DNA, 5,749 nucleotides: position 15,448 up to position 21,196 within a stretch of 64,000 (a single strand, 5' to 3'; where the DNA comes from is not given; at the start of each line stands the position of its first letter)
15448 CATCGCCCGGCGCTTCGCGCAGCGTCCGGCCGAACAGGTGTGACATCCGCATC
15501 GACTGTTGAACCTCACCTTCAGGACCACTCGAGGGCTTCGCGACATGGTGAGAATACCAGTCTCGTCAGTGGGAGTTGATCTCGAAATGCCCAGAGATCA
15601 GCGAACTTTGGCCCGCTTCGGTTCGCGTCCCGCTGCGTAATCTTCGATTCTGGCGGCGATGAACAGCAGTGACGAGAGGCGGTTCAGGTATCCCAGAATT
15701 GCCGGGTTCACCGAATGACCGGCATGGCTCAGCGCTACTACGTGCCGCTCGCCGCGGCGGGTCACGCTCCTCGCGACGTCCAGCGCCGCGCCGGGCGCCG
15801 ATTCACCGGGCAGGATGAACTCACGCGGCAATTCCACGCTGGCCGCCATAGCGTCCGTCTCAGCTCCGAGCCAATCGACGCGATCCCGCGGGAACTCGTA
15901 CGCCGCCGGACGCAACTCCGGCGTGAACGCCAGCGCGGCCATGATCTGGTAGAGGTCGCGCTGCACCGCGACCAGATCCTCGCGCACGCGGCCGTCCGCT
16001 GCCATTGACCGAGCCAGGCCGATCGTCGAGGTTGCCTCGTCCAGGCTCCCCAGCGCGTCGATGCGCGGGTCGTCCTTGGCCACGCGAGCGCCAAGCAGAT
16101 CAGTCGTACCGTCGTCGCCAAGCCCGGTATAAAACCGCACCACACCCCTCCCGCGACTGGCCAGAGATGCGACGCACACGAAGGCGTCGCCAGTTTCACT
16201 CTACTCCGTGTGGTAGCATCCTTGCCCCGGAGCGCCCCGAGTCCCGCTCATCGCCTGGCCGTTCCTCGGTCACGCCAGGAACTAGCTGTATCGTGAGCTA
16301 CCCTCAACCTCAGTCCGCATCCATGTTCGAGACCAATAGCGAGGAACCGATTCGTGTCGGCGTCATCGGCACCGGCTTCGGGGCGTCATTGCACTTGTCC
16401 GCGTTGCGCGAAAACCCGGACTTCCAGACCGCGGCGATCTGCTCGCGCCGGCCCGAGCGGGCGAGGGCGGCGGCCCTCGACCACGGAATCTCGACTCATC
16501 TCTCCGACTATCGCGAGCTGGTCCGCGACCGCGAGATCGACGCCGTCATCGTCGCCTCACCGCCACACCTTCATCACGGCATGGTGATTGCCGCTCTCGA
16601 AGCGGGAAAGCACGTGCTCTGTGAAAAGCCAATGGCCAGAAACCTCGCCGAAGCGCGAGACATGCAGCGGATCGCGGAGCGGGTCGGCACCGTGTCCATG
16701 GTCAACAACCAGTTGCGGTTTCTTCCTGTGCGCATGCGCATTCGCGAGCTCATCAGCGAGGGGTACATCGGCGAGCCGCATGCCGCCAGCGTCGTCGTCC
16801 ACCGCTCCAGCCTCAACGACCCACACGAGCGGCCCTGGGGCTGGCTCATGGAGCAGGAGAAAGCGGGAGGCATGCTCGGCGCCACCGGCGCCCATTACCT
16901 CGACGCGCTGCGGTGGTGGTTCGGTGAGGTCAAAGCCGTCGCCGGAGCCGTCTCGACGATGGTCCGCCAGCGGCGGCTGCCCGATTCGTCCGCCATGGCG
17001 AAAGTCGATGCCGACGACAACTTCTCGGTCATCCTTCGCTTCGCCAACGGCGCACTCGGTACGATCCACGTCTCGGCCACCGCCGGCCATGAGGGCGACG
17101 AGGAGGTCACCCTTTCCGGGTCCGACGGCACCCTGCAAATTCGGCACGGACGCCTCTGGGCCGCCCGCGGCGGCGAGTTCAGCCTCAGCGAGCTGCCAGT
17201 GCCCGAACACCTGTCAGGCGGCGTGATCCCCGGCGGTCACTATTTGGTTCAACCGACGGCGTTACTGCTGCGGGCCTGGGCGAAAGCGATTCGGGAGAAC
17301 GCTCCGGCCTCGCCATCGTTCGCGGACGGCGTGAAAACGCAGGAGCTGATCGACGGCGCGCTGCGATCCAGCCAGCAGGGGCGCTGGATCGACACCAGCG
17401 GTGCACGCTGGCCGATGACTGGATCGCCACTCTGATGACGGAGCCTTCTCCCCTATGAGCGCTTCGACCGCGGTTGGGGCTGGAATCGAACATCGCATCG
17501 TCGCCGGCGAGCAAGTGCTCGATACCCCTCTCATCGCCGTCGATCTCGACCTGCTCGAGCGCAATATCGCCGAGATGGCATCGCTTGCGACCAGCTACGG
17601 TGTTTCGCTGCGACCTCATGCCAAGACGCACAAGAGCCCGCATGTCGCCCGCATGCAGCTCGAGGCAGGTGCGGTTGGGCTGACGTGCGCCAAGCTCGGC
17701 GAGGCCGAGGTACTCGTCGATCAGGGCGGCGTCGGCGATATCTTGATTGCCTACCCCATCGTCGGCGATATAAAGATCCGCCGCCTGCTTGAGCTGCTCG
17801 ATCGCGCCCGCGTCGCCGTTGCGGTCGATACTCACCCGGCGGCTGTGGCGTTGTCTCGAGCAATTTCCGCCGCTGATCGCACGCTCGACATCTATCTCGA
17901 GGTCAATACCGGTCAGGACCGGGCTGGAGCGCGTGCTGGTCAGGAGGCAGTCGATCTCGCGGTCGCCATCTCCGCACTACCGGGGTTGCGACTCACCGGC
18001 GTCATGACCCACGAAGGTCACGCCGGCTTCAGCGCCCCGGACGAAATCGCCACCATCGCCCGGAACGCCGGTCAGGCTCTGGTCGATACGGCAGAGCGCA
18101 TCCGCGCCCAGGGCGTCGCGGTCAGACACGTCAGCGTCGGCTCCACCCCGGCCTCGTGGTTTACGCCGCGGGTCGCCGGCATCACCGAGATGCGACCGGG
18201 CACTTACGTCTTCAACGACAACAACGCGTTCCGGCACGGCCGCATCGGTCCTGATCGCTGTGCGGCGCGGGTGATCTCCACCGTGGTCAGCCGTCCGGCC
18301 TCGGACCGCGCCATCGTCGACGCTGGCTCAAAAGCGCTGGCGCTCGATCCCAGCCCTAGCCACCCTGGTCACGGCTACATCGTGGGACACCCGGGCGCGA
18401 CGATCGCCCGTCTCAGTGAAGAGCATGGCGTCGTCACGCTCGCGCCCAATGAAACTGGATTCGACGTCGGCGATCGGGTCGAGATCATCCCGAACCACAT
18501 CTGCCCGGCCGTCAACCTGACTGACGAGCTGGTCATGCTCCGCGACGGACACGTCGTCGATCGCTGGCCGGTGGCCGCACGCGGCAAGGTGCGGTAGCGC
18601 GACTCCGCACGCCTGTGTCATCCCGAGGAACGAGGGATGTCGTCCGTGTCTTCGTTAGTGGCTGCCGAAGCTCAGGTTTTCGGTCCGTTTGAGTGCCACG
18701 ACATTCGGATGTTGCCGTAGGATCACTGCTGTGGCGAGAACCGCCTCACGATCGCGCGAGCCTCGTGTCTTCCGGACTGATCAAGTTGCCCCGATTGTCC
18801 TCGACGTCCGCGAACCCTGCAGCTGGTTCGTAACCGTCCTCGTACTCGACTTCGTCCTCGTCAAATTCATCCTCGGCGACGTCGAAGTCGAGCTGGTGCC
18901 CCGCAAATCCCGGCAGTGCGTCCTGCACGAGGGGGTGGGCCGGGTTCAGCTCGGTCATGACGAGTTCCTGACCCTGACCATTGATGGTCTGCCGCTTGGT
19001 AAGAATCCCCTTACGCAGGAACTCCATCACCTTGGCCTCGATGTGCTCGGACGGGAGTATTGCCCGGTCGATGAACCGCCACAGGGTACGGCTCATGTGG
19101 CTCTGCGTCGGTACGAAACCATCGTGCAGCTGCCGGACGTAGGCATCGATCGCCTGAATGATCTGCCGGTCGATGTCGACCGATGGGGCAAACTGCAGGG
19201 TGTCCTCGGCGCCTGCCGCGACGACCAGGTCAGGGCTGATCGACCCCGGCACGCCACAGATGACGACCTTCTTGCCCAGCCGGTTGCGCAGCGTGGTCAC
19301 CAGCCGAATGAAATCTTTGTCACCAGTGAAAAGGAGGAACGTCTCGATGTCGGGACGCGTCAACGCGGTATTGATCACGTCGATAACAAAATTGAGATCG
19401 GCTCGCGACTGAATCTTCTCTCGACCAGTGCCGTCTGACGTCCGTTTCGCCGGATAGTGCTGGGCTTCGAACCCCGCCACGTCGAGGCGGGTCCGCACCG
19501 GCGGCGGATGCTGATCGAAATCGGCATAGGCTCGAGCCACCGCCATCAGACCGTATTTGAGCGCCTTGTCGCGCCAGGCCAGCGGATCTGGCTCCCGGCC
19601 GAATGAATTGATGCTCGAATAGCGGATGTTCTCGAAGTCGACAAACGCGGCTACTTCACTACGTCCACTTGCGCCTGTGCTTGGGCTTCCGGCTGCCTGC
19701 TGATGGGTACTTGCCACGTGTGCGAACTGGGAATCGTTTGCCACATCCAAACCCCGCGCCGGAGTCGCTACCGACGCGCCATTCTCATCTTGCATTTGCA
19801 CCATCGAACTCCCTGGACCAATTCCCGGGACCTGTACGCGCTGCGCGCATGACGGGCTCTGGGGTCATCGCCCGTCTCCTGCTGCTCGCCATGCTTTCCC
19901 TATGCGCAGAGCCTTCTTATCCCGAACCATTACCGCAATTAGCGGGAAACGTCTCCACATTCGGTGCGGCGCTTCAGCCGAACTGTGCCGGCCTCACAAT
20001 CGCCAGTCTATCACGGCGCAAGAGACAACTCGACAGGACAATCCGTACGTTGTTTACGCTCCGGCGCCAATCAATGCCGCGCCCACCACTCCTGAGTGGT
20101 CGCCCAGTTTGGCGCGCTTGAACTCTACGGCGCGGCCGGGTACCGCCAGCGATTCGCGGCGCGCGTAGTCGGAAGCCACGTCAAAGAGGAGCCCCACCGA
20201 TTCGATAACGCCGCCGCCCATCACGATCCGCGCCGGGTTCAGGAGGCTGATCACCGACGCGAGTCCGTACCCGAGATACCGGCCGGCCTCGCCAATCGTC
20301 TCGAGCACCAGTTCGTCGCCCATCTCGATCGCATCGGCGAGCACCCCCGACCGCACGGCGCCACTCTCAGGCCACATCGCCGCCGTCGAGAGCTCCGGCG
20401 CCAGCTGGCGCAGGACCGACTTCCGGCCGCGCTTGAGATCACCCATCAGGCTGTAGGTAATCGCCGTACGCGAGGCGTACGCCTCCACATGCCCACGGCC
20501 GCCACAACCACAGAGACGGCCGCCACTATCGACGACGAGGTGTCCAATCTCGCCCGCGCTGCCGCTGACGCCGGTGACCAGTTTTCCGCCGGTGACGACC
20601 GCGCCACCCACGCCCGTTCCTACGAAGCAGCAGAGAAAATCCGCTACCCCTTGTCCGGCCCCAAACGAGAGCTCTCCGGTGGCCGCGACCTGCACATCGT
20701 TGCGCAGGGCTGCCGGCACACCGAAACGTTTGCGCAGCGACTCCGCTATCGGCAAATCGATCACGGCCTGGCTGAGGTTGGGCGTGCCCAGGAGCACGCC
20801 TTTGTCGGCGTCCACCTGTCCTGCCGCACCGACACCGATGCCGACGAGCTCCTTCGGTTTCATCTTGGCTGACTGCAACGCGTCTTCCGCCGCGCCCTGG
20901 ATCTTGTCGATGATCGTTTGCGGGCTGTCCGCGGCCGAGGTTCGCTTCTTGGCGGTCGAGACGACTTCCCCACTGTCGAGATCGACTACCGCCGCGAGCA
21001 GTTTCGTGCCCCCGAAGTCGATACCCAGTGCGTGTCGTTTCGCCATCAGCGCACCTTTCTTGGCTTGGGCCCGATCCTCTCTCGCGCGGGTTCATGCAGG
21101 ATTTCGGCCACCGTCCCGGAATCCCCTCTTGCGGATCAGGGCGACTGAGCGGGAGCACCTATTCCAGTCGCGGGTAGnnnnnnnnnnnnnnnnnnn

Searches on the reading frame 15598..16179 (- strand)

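Call 10: search_protein_families(library=ncbifam, proteins=[window:15598-16179:-], max_evalue=0.00001)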
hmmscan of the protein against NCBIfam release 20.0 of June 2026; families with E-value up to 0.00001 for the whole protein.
window:15598-16179:- (193 aa): 1 family
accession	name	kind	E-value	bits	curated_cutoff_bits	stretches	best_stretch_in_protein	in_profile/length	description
TIGR00636.1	PduO_Nterm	equivalog_domain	1.1e-42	145.6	108.45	1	17-185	1-165/171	cob(I)yrinic acid a,c-diamide adenosyltransferase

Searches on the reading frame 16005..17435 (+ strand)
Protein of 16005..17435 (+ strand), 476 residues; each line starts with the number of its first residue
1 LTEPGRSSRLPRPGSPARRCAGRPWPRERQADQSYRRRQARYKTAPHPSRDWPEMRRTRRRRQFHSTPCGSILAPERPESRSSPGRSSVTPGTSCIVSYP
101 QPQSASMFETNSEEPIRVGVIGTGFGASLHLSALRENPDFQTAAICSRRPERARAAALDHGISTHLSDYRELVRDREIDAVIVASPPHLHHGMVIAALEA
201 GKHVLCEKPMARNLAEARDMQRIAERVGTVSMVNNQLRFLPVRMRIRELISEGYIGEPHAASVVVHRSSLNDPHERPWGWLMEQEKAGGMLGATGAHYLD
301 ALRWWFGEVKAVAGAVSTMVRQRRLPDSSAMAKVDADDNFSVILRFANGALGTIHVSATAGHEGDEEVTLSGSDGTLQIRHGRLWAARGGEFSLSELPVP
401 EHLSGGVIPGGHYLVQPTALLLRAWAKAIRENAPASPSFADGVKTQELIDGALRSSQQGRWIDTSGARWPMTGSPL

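Call 10: search_protein_families(library=ncbifam, proteins=[window:16005-17435:+], max_evalue=0.00001)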
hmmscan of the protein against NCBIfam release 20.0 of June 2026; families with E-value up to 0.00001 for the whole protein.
window:16005-17435:+ (476 aa): 9 families
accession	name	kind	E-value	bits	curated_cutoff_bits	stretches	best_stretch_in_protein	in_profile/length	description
TIGR04380.1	myo_inos_iolG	equivalog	6.1e-45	153.5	355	1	116-381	2-254/330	inositol 2-dehydrogenase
NF052479.1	LevoglcsnDh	equivalog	3.1e-42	144.6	650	1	116-360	4-269/386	levoglucosan dehydrogenase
NF041392.1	XylDh_Gfo6_Halo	equivalog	3.2e-24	85.4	350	1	108-379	9-275/350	D-xylose 1-dehydrogenase Gfo6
NF040723.1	UDP-GlcNAcDh_Arch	equivalog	5.1e-22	78.7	450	1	116-257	1-140/302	UDP-N-acetylglucosamine 3-dehydrogenase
NF008607.0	PRK11579.1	subfamily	1.2e-18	67.3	330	1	114-316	3-199/346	oxidoreductase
NF058563.1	BT_2159_fam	equivalog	2.1e-16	59.9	650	1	116-307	1-184/350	disaccharide 3-dehydrogenase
NF058561.1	BT_2158_fam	equivalog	5.4e-15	54.9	750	1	142-268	59-187/487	glycoside 3-dehydrogenase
NF052679.1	InsChiInosDhIolG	equivalog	3.9e-14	52.4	540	1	116-269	3-158/343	bifunctional inositol 2-dehydrogenase/D-chiro-inositol 1-dehydrogenase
NF007574.0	PRK10206.1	equivalog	2.1e-11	43.5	352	1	130-333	18-213/345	oxidoreductase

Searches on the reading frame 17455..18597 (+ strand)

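Call 10: search_protein_families(library=ncbifam, proteins=[window:17455-18597:+], max_evalue=0.00001)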
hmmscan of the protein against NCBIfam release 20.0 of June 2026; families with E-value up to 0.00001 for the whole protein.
window:17455-18597:+ (380 aa): 3 families
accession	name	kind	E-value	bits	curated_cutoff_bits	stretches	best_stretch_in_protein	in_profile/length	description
NF045642.2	HdxyAspAldBhcC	equivalog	2.9e-63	214.3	690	1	6-379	11-386/387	3-hydroxy-D-aspartate aldolase BhcC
TIGR00492.1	alr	equivalog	1.5e-10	40.5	168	1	27-236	5-207/369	alanine racemase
NF033131.1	vanT-G-Cterm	exception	1.8e-06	27.1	460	1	27-238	5-207/368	serine racemase VanT catalytic subunit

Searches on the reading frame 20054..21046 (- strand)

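Call 10: search_protein_families(library=ncbifam, proteins=[window:20054-21046:-], max_evalue=0.00001)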
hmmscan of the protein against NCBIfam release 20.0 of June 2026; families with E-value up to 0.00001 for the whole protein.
window:20054-21046:- (330 aa): 13 families
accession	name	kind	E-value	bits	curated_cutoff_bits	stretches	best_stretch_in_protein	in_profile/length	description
TIGR00744.1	ROK_glcA_fam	subfamily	4.7e-57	193.7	260.35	1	7-326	1-307/318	ROK family glucokinase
NF047937.1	TransRegNagC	equivalog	3.9e-38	131.7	650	1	4-326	79-383/399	DNA-binding transcriptional regulator NagC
NF007251.0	PRK09698.1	equivalog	3.8e-37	128.1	253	1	3-196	5-193/304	allose kinase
NF049930.1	TransRegMlc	equivalog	6.5e-37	127.8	530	1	5-326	86-389/405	sugar metabolism global transcriptional regulator Mlc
NF003461.0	PRK05082.1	subfamily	1.8e-30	106.4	283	1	6-203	3-190/291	N-acetylmannosamine kinase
NF047821.1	NactlManKinNanK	equivalog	3.1e-26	92.6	450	1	6-205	3-192/288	N-acetylmannosamine kinase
NF045551.1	GK_Pyrobac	equivalog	2e-23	83.1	500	1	7-325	3-278/294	ATP-dependent glucokinase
NF042998.1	bglucokin_BglK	equivalog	1.4e-19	70.5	550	1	9-323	6-281/291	beta-glucoside kinase BglK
NF009835.0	PRK13310.1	equivalog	6.2e-18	65.1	380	1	8-193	4-191/303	N-acetylglucosamine kinase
NF007108.0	PRK09557.1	equivalog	1.2e-16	60.9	443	1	7-325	4-298/303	fructokinase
NF045942.1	PolPhglucPhase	equivalog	2.8e-11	43.6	250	1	6-174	2-158/242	polyphosphate--glucose phosphotransferase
NF045550.1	FrctkaseScrK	equivalog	4.1e-11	42.9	400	1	8-172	7-159/293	fructokinase ScrK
NF009836.0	PRK13311.1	equivalog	4.5e-09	35.9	551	1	7-195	3-193/256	N-acetyl-D-glucosamine kinase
